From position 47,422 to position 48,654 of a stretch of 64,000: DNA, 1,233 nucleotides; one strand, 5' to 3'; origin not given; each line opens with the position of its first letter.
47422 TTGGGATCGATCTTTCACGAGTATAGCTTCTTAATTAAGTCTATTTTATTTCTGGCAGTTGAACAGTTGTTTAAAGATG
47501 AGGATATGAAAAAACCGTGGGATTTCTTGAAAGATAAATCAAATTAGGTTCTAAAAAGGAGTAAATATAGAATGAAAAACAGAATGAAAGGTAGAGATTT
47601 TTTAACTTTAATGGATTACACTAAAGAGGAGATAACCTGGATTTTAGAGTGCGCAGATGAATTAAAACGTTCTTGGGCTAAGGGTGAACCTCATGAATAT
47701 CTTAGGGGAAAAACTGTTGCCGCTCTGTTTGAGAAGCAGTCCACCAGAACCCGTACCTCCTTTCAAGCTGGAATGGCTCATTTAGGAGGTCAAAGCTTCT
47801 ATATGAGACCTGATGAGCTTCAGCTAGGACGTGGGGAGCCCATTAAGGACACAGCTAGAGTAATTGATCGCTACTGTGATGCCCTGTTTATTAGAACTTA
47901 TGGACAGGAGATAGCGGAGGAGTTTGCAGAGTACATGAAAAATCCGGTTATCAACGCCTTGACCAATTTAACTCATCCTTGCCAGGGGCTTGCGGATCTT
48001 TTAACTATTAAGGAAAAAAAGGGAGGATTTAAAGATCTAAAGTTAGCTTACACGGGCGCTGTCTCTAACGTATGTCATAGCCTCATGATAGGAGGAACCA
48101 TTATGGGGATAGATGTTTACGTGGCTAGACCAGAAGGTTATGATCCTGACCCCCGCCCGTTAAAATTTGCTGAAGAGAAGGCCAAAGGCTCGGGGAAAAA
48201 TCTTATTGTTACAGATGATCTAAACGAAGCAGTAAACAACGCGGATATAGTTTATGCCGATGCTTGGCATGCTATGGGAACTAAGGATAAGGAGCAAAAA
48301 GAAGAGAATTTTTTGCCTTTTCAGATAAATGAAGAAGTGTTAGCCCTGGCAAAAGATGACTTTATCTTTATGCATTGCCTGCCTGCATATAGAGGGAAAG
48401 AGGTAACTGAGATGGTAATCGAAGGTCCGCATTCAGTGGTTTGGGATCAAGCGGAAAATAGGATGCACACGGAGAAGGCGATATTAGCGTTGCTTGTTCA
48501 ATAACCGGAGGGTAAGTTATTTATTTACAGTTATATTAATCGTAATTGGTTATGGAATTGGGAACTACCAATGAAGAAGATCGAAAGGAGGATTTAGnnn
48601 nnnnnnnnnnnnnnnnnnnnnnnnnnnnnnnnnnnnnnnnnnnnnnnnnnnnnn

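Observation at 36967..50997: Candidate uncharacterised nitrogen-compound catabolic island (orphan MttB homolog, DapF-like epimerase, isochorismatase-like amidase, carbamoyltransferase, carbamate kinase, class-III aminotransferase, opine/peptide-type ABC parts)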

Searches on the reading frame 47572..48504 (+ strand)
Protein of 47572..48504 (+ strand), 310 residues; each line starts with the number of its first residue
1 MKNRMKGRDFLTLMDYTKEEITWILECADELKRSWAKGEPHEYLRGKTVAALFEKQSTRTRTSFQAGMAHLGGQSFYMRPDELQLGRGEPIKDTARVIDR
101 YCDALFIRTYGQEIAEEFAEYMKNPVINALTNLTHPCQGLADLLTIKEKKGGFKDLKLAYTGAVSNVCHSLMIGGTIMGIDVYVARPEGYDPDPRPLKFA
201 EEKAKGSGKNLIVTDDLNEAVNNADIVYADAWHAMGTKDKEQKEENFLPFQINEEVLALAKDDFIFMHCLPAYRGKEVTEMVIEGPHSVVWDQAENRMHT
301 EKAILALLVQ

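Call 5: search_protein_families(library=pfam, proteins=[window:47572-48504:+])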
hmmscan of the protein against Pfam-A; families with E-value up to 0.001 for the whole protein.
window:47572-48504:+ (310 aa): 2 families
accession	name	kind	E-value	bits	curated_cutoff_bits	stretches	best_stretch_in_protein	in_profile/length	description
PF00185.30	OTCace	-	1.5e-54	184.8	29.4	1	154-308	1-157/157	Aspartate/ornithine carbamoyltransferase, Asp/Orn binding domain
PF02729.26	OTCace_N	-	3.5e-49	167.1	29.9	1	8-148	1-148/148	Aspartate/ornithine carbamoyltransferase, carbamoyl-P binding domain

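Call 6: search_protein_families(library=ncbifam, proteins=[window:47572-48504:+], max_evalue=0.001)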
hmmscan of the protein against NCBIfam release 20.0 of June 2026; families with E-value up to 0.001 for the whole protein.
window:47572-48504:+ (310 aa): 17 families
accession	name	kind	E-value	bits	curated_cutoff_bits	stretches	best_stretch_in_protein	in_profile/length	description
TIGR00658.1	orni_carb_tr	equivalog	6e-118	393.4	280.85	1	8-309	1-303/304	ornithine carbamoyltransferase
NF001986.0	PRK00779.1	subfamily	4.7e-117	390.5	306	1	5-309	3-304/307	ornithine carbamoyltransferase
NF011380.0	PRK14805.1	equivalog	1.6e-85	286.8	421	1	9-309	3-300/302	ornithine carbamoyltransferase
TIGR04384.1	putr_carbamoyl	exception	4.8e-85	285.6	500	1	9-309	1-307/330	putrescine carbamoyltransferase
NF003286.0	PRK04284.1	subfamily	2.3e-80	270.2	515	1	4-305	3-326/332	ornithine carbamoyltransferase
NF002470.0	PRK01713.1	equivalog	6.8e-63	213.1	545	2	2-275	2-280/334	ornithine carbamoyltransferase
NF009213.0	PRK12562.1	subfamily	1.5e-60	205.3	559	2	8-274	7-279/334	ornithine carbamoyltransferase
NF003384.0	PRK04523.1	equivalog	1e-52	179.3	288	1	8-309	4-333/336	N-acetylornithine carbamoyltransferase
TIGR00670.1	asp_carb_tr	equivalog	2.5e-49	168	236.95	1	8-309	1-303/304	aspartate carbamoyltransferase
NF002032.1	PRK00856.1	equivalog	3.8e-49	167.5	263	1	8-308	1-296/297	aspartate carbamoyltransferase catalytic subunit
NF011379.0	PRK14804.1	equivalog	1.3e-39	136.2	373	1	11-307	10-307/311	ornithine carbamoyltransferase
NF005538.0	PRK07200.1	equivalog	2.6e-27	95.9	453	1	3-236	17-276/396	knotted carbamoyltransferase YgeW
NF008853.0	PRK11891.1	equivalog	7.5e-26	90.7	560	1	15-308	96-397/430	aspartate carbamoyltransferase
NF006046.0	PRK08192.1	equivalog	8.6e-26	91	512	1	4-308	3-316/339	aspartate carbamoyltransferase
TIGR03316.1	ygeW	equivalog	4.3e-24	85.2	500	1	3-238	14-275/391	knotted carbamoyltransferase YgeW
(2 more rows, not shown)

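Call 32: find_related_loci(query=window:47572-48504:+, collection=metagenome_contigs, flank=10000)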
Query window:47572-48504:+ (310 aa) in metagenome_contigs; peptide patterns used: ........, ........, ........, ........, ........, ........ (x = any residue, [..] = any of these).
388 stretches matched a pattern; 150 encode a relative of the query (tblastn E <= 1e-3); the best 80 are kept; 80 distinct loci.
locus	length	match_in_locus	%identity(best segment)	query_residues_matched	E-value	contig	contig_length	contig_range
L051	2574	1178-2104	72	1-309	3e-167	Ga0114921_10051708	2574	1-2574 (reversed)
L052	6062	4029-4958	71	1-310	6e-157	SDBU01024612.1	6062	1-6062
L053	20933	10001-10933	70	1-309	8e-153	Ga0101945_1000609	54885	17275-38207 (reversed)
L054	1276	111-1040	70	1-310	2e-167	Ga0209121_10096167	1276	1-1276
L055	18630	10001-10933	69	1-309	1e-151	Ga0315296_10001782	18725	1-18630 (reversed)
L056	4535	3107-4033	70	1-309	4e-154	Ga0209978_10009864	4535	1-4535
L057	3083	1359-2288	69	1-309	2e-158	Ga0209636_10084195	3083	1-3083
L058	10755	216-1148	68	1-309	2e-150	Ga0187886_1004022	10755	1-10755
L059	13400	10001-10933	68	1-309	3e-149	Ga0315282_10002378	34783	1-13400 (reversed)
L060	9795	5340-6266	69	1-309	4e-149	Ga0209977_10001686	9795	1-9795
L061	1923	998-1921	68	1-306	6e-161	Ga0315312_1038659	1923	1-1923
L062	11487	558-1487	68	1-309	4e-149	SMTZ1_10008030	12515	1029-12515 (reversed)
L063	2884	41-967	68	1-309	1e-156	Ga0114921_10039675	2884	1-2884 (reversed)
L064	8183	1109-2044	67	1-310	7e-149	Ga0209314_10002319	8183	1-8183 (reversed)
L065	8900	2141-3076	67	1-310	7e-149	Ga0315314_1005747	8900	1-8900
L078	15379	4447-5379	68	1-309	5e-147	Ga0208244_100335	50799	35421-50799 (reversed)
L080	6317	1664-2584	66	5-309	4e-147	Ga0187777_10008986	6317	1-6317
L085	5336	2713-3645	66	1-309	5e-147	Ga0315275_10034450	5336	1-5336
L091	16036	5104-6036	65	1-309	1e-144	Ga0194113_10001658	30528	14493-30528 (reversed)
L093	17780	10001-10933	65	1-309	1e-144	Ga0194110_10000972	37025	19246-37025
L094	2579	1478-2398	65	5-309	1e-152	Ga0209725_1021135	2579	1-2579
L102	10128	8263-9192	65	2-309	2e-141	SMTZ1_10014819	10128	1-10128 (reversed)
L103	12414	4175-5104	65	2-309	2e-141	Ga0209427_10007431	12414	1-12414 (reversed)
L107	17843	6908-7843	64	1-310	1e-140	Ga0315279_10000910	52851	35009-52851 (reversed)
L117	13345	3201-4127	64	2-307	3e-140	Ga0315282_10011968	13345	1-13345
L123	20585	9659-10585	64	2-307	4e-139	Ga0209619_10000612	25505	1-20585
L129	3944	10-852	70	30-309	1e-141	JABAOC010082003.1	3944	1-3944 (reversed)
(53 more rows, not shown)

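Call 47: search_protein_families(library=pfam, proteins=[L091:1456-3204:+, L078:4130-4450:+, L094:515-1468:+, L129:1030-2241:+, L065:4505-5389:+, L085:1357-2610:+, L080:2602-3957:+, L107:9227-10132:+, L117:5537-7252:+, L123:5576-7711:-], max_evalue=0.0001)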
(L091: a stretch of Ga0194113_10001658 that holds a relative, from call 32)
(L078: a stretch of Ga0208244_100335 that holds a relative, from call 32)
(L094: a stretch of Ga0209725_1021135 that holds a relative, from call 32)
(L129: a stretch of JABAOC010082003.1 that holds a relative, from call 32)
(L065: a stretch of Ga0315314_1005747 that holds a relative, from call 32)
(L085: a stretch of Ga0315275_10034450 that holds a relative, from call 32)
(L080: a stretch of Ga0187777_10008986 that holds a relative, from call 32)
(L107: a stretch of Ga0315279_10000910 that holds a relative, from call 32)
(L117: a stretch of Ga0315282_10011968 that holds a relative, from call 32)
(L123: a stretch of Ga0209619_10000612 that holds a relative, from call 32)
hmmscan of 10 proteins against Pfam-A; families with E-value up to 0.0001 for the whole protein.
L091:1456-3204:+ (582 aa): 12 families
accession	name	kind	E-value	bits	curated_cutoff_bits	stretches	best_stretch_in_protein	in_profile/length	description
PF00158.32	Sigma54_activat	-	8.3e-67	224.5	20.2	1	268-436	1-168/168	Sigma-54 interaction domain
PF00989.32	PAS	-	2.9e-25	88.9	22.6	2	10-108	4-113/113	PAS fold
PF25601.1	AAA_lid_14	-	8.6e-24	83.6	27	1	441-519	1-80/87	AAA+ ATPase lid domain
PF13426.13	PAS_9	-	1.6e-22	80.2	27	2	137-233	2-103/103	PAS domain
PF14532.12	Sigma54_activ_2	-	3.1e-16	60.3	25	1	284-440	16-138/138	Sigma-54 interaction domain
PF08448.16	PAS_4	-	4.2e-15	56.4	23.1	1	133-234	2-108/110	PAS fold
PF13188.13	PAS_8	-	1.9e-12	47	21.8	0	12-56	6-50/65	PAS domain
PF18024.7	HTH_50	-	1.3e-09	38.1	27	1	531-574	3-46/50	Helix-turn-helix domain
PF01078.27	Mg_chelatase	-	1.2e-07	31.8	20.3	0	344-410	89-157/207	Magnesium chelatase, subunit ChlI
PF00004.35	AAA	-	2.8e-07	31.5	21.2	1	292-415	1-116/131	ATPase family associated with various cellular activities (AAA)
PF07728.20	AAA_5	-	7.8e-07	29.6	22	1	292-421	2-134/139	AAA domain (dynein-related subfamily)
PF13596.12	PAS_10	-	2.4e-06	28.6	22.1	0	11-108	3-105/106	PAS domain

L078:4130-4450:+ (106 aa): 0 families

L094:515-1468:+ (317 aa): 2 families
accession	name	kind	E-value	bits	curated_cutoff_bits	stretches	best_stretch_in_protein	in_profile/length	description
PF02274.22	ADI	-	2.9e-41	142.2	22.8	2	96-226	123-259/377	Arginine deiminase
PF19420.4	DDAH_eukar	-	3.8e-26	92.4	23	1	62-308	24-290/291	N,N dimethylarginine dimethylhydrolase, eukaryotic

L129:1030-2241:+ (403 aa): 3 families
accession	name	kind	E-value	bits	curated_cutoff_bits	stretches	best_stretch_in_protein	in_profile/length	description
PF13458.12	Peripla_BP_6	-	1.4e-56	193.1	31.7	1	29-361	2-328/343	Periplasmic binding protein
PF13433.12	Peripla_BP_5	-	9e-24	84.7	27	1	29-361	1-325/363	Periplasmic binding protein domain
PF01094.35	ANF_receptor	-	1.2e-18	67.7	25.4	1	50-362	4-340/353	Receptor family ligand binding region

L065:4505-5389:+ (294 aa): 1 family
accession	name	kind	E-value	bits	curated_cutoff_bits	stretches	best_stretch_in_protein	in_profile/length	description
PF02653.21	BPD_transp_2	-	5.6e-46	157.3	26.8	1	11-278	2-269/269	Branched-chain amino acid transport system / permease component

L085:1357-2610:+ (417 aa): 3 families
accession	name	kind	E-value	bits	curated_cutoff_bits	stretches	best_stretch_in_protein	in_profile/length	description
PF01546.33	Peptidase_M20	-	2.5e-25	90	24.6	1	85-406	2-201/206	Peptidase family M20/M25/M40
PF07687.19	M20_dimer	-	9.9e-19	67.7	21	1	192-314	2-99/107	Peptidase dimerisation domain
PF04389.22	Peptidase_M28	-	1.2e-06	28.8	21.3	1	69-158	1-69/193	Peptidase family M28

L080:2602-3957:+ (451 aa): 1 family
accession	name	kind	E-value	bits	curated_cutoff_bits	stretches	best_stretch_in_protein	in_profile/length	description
PF02274.22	ADI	-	2.3e-29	103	22.8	2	142-290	125-266/377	Arginine deiminase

L107:9227-10132:+ (301 aa): 1 family
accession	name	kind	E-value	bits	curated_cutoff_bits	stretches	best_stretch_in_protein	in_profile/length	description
PF01522.26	Polysacc_deac_1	-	8e-14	52.1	23.1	1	47-133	16-104/124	Polysaccharide deacetylase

L117:5537-7252:+ (571 aa): 21 families
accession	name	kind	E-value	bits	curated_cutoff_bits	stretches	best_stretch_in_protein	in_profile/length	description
PF00005.33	ABC_tran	-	1.2e-58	198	25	2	320-466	1-137/137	ABC transporter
PF13304.12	AAA_21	-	7.8e-18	66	27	1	145-204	237-298/304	AAA domain, putative AbiEii toxin, Type IV TA system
PF02463.25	SMC_N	-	3.6e-10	40.1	40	0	331-506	25-207/220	RecF/RecN/SMC N terminal domain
PF13191.12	AAA_16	-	6.4e-09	37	32.6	0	326-375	18-73/167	AAA ATPase domain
PF13401.12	AAA_22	-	7.5e-09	36.4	27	0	33-201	5-120/130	AAA domain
PF13555.12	AAA_29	-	6.8e-08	32.6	27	0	325-358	17-50/61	P-loop containing region of AAA domain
PF06745.19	ATPase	-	5.4e-07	29.7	26.6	0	327-351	16-40/231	KaiC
PF13476.12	AAA_23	-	2.1e-06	29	27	0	331-347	20-36/201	AAA domain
PF02367.23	TsaE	-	6.2e-06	26.6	26.6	0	26-54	14-42/128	Threonylcarbamoyl adenosine biosynthesis protein TsaE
PF13481.12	AAA_25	-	6.3e-06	26.4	27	0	32-53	32-53/195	AAA domain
PF20720.3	nSTAND3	-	6.6e-06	26.3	27.2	0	318-356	5-43/155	Novel STAND NTPase 3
PF13173.12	AAA_14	-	1.1e-05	25.8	27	0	331-367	3-39/129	AAA domain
PF13604.12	AAA_30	-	2.8e-05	24.4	27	0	30-58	15-43/191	AAA domain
PF00448.28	SRP54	-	3.2e-05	24.1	22.7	0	35-78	3-41/196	SRP54-type protein, GTPase domain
PF05729.18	NACHT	-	4.1e-05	23.9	26.7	0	333-356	3-26/167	NACHT domain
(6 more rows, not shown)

L123:5576-7711:- (711 aa): 10 families
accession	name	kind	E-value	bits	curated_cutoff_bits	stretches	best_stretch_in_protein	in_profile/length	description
PF02589.21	LUD_dom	-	5.6e-41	140.8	22.6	1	73-295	2-188/189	LUD domain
PF13183.11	Fer4_8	-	1.5e-12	48.3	27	1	312-379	2-68/68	4Fe-4S dicluster domain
PF13534.11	Fer4_17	-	1.1e-08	36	22.2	1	315-380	2-61/61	4Fe-4S dicluster domain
PF00037.32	Fer4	-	6.8e-07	29.3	21.1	0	364-378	7-21/24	4Fe-4S binding domain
PF13187.11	Fer4_9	-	9.2e-07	29.2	27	0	305-327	27-49/52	4Fe-4S dicluster domain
PF02754.22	CCG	-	1.1e-06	29.1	20.6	1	602-686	2-84/85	Cysteine-rich domain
PF13237.11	Fer4_10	-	1.7e-06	28.3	25.5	1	311-376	5-53/53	4Fe-4S dicluster domain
PF12838.12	Fer4_7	-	1.6e-05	25.7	27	0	315-379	2-52/52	4Fe-4S dicluster domain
PF12797.12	Fer4_2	-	2.1e-05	24.6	24.5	0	310-327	5-22/22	4Fe-4S binding domain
PF12800.12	Fer4_4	-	3.2e-05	24.3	24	0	364-377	3-16/17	4Fe-4S binding domain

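Call 62: search_protein_families(library=ncbifam, proteins=[L094:515-1468:+, L080:2602-3957:+, L093:11931-12815:+, L091:3493-4800:+, L085:1357-2610:+], max_evalue=1e-10)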
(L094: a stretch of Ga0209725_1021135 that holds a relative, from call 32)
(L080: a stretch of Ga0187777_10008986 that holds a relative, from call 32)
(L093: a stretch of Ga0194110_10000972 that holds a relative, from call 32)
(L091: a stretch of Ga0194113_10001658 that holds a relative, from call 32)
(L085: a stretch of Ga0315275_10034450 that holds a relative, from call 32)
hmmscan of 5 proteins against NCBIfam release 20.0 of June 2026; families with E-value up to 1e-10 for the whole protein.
L094:515-1468:+ (317 aa): 5 families
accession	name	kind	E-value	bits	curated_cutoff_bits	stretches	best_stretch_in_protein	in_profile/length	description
NF002381.0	PRK01388.1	subfamily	4.6e-41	141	414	1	97-226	156-287/405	arginine deiminase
TIGR01078.1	arcA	equivalog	5.6e-39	134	489.1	1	97-228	155-289/408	arginine deiminase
NF045660.1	DiMthArgaseDdahStm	equivalog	3.7e-22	79.3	340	1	38-306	3-247/249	dimethylargininase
NF045658.1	DiMArgaseDdah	equivalog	3.8e-21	76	450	1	58-306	23-252/254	dimethylargininase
NF045659.1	DiMArgaseDdahMtb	equivalog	4.7e-15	55.5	300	1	54-306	42-281/283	dimethylargininase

L080:2602-3957:+ (451 aa): 2 families
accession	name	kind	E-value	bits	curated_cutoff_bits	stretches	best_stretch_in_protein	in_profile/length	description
TIGR01078.1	arcA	equivalog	3.8e-27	95.1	489.1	1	143-278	157-282/408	arginine deiminase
NF002381.0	PRK01388.1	subfamily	5.3e-27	94.7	414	1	142-280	157-284/405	arginine deiminase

L093:11931-12815:+ (295 aa): 13 families
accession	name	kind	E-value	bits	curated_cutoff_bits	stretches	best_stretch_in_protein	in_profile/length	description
TIGR00670.1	asp_carb_tr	equivalog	1.9e-70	237.4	236.95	1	5-295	1-287/304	aspartate carbamoyltransferase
NF002032.1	PRK00856.1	equivalog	4.5e-65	219.7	263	1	5-295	1-281/297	aspartate carbamoyltransferase catalytic subunit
NF008853.0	PRK11891.1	equivalog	1.2e-55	188.9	560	1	6-294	90-381/430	aspartate carbamoyltransferase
NF006046.0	PRK08192.1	equivalog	2.8e-55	187.9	512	1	5-277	7-278/339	aspartate carbamoyltransferase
NF001986.0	PRK00779.1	subfamily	5.1e-33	114.5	306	1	3-295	4-288/307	ornithine carbamoyltransferase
TIGR00658.1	orni_carb_tr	equivalog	8.6e-32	110.5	280.85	1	5-295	1-287/304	ornithine carbamoyltransferase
TIGR04384.1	putr_carbamoyl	exception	9.9e-26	90.6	500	1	6-295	1-291/330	putrescine carbamoyltransferase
NF010387.0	PRK13814.1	equivalog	7.7e-22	77.6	660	1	33-282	35-272/310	aspartate carbamoyltransferase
NF009916.0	PRK13376.1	equivalog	3.1e-17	62.3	800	1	120-281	138-300/525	bifunctional aspartate carbamoyltransferase catalytic subunit/aspartate carbamoyltransferase regulatory subunit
NF011380.0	PRK14805.1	equivalog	9.6e-17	61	421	1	5-276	2-263/302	ornithine carbamoyltransferase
NF003286.0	PRK04284.1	subfamily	4.6e-16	58.8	515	1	7-276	9-276/332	ornithine carbamoyltransferase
NF011379.0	PRK14804.1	equivalog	3.6e-13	49.3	373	1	4-295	6-293/311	ornithine carbamoyltransferase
NF002470.0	PRK01713.1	equivalog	4.3e-11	42.8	545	1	5-229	8-228/334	ornithine carbamoyltransferase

L091:3493-4800:+ (435 aa): 69 families (the best 25 are shown)
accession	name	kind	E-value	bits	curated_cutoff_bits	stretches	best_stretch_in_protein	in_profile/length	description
NF005376.0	PRK06918.1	equivalog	3.4e-168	559.7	676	1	5-433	15-443/451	4-aminobutyrate--2-oxoglutarate transaminase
TIGR00700.1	GABAtrnsam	equivalog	1.2e-161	538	506.65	1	13-432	2-419/420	4-aminobutyrate--2-oxoglutarate transaminase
NF004714.0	PRK06058.1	subfamily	7.9e-156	519.1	639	1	8-432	24-445/447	4-aminobutyrate--2-oxoglutarate transaminase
NF005985.0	PRK08088.1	equivalog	1.2e-144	482.1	713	1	5-434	2-424/426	4-aminobutyrate--2-oxoglutarate transaminase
NF005993.0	PRK08117.1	subfamily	1.1e-139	465.8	574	1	24-434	22-430/433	aspartate aminotransferase family protein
NF005692.0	PRK07495.1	equivalog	6.8e-138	459.9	724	1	7-433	3-421/425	4-aminobutyrate--2-oxoglutarate transaminase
NF004426.0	PRK05769.1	equivalog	2.5e-133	445.1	552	1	5-433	15-439/441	acetyl ornithine aminotransferase family protein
NF005272.0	PRK06777.1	equivalog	3e-130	434.6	725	1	8-430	4-418/421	4-aminobutyrate--2-oxoglutarate transaminase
NF006228.0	PRK08360.1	equivalog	6.3e-127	423.9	608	1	23-433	20-426/443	aspartate aminotransferase family protein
NF049976.1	AmadipTransam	equivalog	1.3e-123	413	650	1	16-434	4-415/416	2-aminoadipate transaminase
NF007308.0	PRK09792.1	equivalog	2.2e-122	408.9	747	1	8-432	4-420/421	4-aminobutyrate transaminase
NF006368.0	PRK08593.1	equivalog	1.8e-109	366.3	570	1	5-434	4-432/448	aspartate aminotransferase family protein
NF045634.1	LeuMetRace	equivalog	4.5e-105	351.9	800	1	24-433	21-426/432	leucine/methionine racemase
TIGR00707.1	argD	subfamily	2.3e-97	326.2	410.05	1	26-429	9-378/381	acetylornithine/succinylornithine family transaminase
NF002874.0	PRK03244.1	equivalog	1.7e-86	290.5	457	1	6-433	5-394/399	acetylornithine transaminase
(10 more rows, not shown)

L085:1357-2610:+ (417 aa): 38 families (the best 25 are shown)
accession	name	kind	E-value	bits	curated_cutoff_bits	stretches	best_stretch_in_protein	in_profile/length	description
NF006399.0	PRK08651.1-2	equivalog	5.9e-75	252.8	381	1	18-404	3-396/405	succinyl-diaminopimelate desuccinylase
TIGR01910.1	DapE-ArgE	subfamily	1.4e-66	225.2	217.6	1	22-404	1-373/373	ArgE/DapE family deacylase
NF009558.0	PRK13013.1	equivalog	1.1e-48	166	428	1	8-413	5-424/429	acetylornithine deacetylase/succinyl-diaminopimelate desuccinylase family protein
NF006365.0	PRK08588.1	subfamily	3.5e-48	164.8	289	1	18-414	6-382/383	succinyl-diaminopimelate desuccinylase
NF006400.0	PRK08651.1-3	equivalog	8.9e-47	159.8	374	1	14-405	5-399/410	succinyl-diaminopimelate desuccinylase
NF010589.0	PRK13983.1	equivalog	6.9e-46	157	333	1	9-232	4-241/409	M20 family metallo-hydrolase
NF005913.0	PRK07906.1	subfamily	3.1e-40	138.1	382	1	15-381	11-403/442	hypothetical protein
NF009555.0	PRK13004.1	equivalog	1.8e-39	135.7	321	1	8-335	4-301/399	YgeY family selenium metabolism-linked hydrolase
NF009557.0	PRK13009.1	equivalog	5e-37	127.9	284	1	20-232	4-217/377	succinyl-diaminopimelate desuccinylase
NF005373.0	PRK06915.1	equivalog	8.5e-37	127.1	428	1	64-414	77-419/422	peptidase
NF006398.0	PRK08651.1-1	equivalog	2.4e-35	122.3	439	1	12-408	5-395/403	succinyl-diaminopimelate desuccinylase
TIGR01892.1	AcOrn-deacetyl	equivalog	1.9e-34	119.3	297.7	1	41-401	18-357/365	acetylornithine deacetylase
NF005710.0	PRK07522.1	subfamily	3.6e-34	118.6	412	1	22-399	11-375/391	acetylornithine deacetylase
NF005306.0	PRK06837.1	subfamily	4.6e-34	118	376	1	59-403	75-412/427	ArgE/DapE family deacylase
NF006370.0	PRK08596.1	equivalog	8.3e-27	93.8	412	1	8-158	6-159/425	acetylornithine deacetylase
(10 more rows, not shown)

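Call 91: search_protein_families(library=pfam, proteins=[L102:2862-3515:-, L102:6640-7776:+, L102:21-2219:+, L102:2301-2735:-, L103:6686-7903:-, L103:10429-11439:+, L103:11463-12344:-, L103:5182-6522:+, L078:7693-8535:+, L078:6324-7328:+], max_evalue=0.00001)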
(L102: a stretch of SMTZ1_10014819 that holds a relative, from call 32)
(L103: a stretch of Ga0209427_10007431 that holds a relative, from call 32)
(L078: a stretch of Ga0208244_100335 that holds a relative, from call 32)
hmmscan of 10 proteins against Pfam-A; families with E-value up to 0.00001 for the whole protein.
L102:2862-3515:- (217 aa): 1 family
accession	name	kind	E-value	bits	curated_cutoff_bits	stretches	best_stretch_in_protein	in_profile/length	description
PF03357.26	Snf7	-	1.1e-06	28.9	27.3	1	41-139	4-102/171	Snf7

L102:6640-7776:+ (378 aa): 0 families

L102:21-2219:+ (732 aa): 3 families
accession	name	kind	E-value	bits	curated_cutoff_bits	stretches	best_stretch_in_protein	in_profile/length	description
PF08494.16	DEAD_assoc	-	1.3e-29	103.9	23.5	1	394-571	1-190/191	DEAD/H associated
PF00271.37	Helicase_C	-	1.1e-17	64.7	23.5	1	49-152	4-107/110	Helicase conserved C-terminal domain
PF19306.5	WH_Lhr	-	2.6e-10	40.3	27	0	184-244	6-65/168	Large helicase-related protein, winged helix domain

L102:2301-2735:- (144 aa): 0 families

L103:6686-7903:- (405 aa): 2 families
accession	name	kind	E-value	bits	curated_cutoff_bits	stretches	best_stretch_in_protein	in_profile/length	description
PF03435.24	Sacchrp_dh_NADP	-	2.2e-22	80.2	25.1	1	3-127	1-129/129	Saccharopine dehydrogenase NADP binding domain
PF16653.10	Sacchrp_dh_C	-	1.8e-15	58.2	31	1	131-391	1-264/265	Saccharopine dehydrogenase C-terminal domain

L103:10429-11439:+ (336 aa): 0 families

L103:11463-12344:- (293 aa): 1 family
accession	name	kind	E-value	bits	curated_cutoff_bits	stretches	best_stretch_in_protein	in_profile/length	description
PF01658.22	Inos-1-P_synth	-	9.4e-33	113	27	1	128-233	1-107/107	Myo-inositol-1-phosphate synthase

L103:5182-6522:+ (446 aa): 1 family
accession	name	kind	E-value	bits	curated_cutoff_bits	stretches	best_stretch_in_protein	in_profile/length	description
PF00202.27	Aminotran_3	-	4.8e-72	243.3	30.5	1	41-408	8-370/403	Aminotransferase class-III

L078:7693-8535:+ (280 aa): 2 families
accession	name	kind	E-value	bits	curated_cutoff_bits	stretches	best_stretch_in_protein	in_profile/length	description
PF19420.4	DDAH_eukar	-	1.1e-26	94.2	23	1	41-277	24-290/291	N,N dimethylarginine dimethylhydrolase, eukaryotic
PF02274.22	ADI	-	6.8e-25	88.3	22.8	2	71-190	120-254/377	Arginine deiminase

L078:6324-7328:+ (334 aa): 2 families
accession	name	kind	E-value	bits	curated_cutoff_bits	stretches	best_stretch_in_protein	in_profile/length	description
PF02729.26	OTCace_N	-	2.7e-38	131.8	29.9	1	24-165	2-147/148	Aspartate/ornithine carbamoyltransferase, carbamoyl-P binding domain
PF00185.30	OTCace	-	8.3e-23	81.6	29.4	1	172-327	1-156/157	Aspartate/ornithine carbamoyltransferase, Asp/Orn binding domain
